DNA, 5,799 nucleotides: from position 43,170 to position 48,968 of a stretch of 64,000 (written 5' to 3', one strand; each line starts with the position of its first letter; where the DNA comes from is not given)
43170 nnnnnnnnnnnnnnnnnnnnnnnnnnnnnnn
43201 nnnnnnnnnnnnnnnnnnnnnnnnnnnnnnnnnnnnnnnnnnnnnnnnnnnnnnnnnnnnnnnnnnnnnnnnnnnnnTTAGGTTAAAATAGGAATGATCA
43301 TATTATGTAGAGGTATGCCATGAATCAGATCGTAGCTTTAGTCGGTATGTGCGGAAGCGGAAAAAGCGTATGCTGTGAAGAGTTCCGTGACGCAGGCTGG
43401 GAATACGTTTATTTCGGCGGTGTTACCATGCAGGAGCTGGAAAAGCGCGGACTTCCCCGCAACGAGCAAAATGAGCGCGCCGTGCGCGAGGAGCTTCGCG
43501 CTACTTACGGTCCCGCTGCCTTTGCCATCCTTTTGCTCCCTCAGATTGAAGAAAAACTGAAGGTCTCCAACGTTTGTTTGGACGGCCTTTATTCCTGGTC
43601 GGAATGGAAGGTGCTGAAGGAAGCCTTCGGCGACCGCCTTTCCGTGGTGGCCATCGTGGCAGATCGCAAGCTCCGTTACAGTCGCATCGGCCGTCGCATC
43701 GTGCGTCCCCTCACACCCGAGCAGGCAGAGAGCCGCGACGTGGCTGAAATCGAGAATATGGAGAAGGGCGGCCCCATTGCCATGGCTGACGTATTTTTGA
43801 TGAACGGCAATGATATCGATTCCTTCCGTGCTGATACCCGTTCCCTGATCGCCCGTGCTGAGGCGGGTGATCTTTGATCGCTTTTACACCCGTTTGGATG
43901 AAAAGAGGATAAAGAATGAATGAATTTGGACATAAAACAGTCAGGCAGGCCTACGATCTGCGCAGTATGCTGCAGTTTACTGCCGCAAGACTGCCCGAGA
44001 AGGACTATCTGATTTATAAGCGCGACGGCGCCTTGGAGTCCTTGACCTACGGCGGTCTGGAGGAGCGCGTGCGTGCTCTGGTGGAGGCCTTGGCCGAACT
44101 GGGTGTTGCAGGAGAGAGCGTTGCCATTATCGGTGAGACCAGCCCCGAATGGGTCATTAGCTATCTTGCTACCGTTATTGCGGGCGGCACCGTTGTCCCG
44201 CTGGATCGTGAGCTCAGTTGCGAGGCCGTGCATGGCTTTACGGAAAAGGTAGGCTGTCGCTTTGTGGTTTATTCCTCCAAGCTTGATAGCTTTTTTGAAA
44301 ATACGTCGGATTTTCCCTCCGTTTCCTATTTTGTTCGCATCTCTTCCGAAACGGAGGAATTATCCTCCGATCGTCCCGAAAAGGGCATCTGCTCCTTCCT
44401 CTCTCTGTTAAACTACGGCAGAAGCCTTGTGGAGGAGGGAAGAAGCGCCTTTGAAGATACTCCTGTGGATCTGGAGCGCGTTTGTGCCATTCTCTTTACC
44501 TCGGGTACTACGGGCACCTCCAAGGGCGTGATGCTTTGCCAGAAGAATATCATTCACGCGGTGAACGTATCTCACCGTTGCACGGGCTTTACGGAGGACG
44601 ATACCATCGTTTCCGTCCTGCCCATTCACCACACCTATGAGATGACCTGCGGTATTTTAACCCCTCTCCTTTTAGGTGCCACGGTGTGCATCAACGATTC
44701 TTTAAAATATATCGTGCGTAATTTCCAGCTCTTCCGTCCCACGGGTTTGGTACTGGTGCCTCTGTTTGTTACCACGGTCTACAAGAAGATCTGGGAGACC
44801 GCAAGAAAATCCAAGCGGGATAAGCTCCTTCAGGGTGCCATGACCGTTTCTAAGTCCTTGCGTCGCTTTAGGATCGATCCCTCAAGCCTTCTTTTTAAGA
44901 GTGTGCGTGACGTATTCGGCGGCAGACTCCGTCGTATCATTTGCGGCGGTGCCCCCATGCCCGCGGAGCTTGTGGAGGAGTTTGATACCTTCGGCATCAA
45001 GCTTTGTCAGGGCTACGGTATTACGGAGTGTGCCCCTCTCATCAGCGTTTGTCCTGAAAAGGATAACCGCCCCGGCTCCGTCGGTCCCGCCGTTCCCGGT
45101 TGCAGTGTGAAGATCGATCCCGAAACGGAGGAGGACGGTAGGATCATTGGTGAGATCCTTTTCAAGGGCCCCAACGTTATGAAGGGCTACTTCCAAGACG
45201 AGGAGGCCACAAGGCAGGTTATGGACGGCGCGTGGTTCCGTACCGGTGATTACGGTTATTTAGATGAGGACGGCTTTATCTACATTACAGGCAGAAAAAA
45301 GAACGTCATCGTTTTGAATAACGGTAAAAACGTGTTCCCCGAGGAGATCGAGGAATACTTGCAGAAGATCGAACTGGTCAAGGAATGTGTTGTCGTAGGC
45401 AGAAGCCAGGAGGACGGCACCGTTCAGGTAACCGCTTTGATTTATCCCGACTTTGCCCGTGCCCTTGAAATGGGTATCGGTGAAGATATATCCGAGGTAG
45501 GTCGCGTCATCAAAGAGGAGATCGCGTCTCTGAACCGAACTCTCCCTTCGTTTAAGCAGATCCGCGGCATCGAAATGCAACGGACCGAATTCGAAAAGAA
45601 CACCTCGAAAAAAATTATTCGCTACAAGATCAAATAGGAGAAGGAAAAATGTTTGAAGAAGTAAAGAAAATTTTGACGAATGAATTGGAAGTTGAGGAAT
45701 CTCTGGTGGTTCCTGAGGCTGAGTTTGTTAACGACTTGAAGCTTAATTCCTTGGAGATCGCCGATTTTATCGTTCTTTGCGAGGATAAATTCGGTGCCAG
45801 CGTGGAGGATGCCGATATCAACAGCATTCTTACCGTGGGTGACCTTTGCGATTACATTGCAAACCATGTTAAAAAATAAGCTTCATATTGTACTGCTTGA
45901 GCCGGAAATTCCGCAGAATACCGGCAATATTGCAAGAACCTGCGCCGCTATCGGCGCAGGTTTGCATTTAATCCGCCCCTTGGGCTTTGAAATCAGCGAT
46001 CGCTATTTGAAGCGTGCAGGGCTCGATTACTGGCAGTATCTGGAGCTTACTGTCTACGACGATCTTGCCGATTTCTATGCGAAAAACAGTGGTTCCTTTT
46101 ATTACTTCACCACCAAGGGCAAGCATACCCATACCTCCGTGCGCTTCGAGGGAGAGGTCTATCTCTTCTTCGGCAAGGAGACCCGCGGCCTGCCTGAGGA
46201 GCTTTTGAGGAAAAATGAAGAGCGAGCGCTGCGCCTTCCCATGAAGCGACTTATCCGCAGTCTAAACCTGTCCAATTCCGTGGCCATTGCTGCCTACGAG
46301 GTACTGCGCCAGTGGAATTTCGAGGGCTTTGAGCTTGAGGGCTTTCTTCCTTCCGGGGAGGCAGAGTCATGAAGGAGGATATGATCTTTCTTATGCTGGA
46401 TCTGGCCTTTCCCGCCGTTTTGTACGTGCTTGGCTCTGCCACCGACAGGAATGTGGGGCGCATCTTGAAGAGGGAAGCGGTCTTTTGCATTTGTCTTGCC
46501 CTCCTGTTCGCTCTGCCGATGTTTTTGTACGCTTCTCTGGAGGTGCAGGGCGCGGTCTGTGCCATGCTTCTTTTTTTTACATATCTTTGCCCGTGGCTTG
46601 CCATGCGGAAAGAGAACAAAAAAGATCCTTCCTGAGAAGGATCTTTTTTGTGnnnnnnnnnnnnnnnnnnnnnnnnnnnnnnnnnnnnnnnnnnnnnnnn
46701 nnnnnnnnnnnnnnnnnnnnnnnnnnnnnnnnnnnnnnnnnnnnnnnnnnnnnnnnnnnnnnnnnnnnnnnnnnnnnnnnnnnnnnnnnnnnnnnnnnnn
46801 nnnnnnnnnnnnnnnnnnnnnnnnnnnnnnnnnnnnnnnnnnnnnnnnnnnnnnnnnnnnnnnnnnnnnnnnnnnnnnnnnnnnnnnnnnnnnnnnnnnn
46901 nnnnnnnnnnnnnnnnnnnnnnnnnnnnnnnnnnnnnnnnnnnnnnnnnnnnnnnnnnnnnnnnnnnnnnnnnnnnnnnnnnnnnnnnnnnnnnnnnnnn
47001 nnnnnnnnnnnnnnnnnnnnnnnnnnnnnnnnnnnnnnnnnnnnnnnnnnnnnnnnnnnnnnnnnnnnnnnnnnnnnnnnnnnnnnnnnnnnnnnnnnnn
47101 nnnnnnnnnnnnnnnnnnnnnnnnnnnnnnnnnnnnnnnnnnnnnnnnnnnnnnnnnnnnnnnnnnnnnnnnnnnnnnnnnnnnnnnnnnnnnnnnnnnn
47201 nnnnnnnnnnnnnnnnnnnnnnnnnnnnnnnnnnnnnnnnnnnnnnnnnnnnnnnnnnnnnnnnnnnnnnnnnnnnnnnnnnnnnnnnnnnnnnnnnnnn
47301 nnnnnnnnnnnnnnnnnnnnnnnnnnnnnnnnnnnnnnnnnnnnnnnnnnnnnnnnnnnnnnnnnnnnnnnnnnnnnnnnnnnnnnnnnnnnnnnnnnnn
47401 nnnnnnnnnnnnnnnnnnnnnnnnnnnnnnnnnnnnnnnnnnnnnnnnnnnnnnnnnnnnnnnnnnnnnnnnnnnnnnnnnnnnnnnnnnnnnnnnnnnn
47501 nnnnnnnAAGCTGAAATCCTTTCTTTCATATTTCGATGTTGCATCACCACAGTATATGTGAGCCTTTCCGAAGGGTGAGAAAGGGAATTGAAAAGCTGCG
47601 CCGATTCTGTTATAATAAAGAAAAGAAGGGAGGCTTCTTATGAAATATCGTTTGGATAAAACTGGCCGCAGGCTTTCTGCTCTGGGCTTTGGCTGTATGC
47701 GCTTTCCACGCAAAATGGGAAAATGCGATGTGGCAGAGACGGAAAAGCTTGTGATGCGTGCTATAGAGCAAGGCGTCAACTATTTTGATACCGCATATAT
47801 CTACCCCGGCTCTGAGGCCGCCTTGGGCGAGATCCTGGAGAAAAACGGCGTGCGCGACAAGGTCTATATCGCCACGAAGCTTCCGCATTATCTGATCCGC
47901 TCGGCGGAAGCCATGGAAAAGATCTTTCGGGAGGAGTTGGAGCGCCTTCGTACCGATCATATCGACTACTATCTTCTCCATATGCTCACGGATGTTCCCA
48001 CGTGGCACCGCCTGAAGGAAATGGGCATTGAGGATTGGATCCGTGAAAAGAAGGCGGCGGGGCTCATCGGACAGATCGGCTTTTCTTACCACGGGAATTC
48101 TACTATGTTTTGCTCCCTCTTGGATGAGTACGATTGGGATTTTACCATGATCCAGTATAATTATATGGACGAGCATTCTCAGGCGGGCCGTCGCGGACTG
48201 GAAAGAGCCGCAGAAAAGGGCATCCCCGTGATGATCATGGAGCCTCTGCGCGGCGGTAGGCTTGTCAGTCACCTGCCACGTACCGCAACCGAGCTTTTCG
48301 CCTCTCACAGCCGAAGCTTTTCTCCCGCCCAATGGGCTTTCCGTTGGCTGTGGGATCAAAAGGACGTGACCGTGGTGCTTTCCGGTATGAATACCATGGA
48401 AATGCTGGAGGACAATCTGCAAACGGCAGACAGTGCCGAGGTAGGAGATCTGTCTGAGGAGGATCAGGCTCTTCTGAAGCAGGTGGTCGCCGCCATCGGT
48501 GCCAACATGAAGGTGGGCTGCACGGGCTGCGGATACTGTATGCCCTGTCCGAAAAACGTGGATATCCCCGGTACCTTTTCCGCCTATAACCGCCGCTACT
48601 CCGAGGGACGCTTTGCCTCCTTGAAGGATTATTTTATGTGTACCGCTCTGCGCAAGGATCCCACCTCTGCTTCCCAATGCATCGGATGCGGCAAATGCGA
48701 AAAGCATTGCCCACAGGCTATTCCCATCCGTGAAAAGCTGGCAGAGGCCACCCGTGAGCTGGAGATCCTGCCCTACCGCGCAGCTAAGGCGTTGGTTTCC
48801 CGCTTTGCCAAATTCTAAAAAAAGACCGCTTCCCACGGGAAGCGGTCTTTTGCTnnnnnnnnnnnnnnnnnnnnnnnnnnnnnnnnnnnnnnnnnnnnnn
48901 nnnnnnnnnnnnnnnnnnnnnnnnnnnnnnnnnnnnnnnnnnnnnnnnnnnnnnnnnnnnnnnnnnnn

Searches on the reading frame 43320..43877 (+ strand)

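Call 10: search_protein_families(library=pfam, proteins=[window:43320-43877:+], max_evalue=0.001)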
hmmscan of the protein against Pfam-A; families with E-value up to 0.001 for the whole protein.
window:43320-43877:+ (185 aa): 1 family
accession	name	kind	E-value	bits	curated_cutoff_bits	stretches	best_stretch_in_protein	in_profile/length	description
PF13238.12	AAA_18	-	5.5e-06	27.3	29.4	1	5-127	1-112/128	AAA domain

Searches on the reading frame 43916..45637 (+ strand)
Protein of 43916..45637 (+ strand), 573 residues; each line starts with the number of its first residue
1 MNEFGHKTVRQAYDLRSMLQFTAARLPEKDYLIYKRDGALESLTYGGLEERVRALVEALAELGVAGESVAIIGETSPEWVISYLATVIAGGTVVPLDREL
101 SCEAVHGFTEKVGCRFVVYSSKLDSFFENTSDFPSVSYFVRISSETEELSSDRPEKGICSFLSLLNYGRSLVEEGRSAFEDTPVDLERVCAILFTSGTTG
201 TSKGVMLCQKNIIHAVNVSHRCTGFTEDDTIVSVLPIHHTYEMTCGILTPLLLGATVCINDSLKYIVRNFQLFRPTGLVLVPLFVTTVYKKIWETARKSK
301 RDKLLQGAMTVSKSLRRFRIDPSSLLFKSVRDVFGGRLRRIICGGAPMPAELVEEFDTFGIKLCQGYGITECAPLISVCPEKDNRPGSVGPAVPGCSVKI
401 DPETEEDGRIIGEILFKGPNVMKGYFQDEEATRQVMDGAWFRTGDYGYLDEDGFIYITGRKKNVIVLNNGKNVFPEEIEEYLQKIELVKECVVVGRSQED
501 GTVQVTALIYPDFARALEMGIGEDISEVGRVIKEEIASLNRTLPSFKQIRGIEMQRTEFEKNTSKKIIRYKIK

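Call 10: search_protein_families(library=pfam, proteins=[window:43916-45637:+], max_evalue=0.001)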
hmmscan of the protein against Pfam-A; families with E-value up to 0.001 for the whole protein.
window:43916-45637:+ (573 aa): 2 families
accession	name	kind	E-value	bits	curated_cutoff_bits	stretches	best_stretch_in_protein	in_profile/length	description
PF00501.34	AMP-binding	-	6.8e-71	239.5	29.9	1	22-426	4-384/384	AMP-binding enzyme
PF23562.2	AMP-binding_C_3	-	5e-08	33.8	20.8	1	463-569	2-105/124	AMP-binding enzyme C-terminal domain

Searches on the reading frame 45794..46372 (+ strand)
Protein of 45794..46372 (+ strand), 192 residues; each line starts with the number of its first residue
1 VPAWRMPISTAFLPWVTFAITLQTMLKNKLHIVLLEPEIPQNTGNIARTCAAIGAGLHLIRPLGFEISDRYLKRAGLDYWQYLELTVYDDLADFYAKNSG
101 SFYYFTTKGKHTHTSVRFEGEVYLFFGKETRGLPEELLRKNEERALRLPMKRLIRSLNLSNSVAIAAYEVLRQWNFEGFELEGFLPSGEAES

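Call 10: search_protein_families(library=pfam, proteins=[window:45794-46372:+], max_evalue=0.001)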
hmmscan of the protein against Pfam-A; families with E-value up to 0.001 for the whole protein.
window:45794-46372:+ (192 aa): 1 family
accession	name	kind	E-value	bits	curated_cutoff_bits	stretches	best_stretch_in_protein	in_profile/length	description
PF00588.24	SpoU_methylase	-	2.8e-33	115.4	29.7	1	30-168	2-142/142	SpoU rRNA Methylase family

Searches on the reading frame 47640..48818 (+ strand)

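Call 34: search_protein_families(library=pfam, proteins=[window:47640-48818:+], max_evalue=0.00001)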
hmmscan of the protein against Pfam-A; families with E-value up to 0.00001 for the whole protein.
window:47640-48818:+ (392 aa): 3 families
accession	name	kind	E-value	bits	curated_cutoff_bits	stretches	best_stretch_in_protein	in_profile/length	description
PF00248.27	Aldo_ket_red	-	2.5e-36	125.7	24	1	15-281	2-288/291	Aldo/keto reductase family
PF13187.11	Fer4_9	-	8.3e-09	35.8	27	1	294-360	2-50/52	4Fe-4S dicluster domain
PF13534.11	Fer4_17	-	4.6e-07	30.7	22.2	1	294-361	2-60/61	4Fe-4S dicluster domain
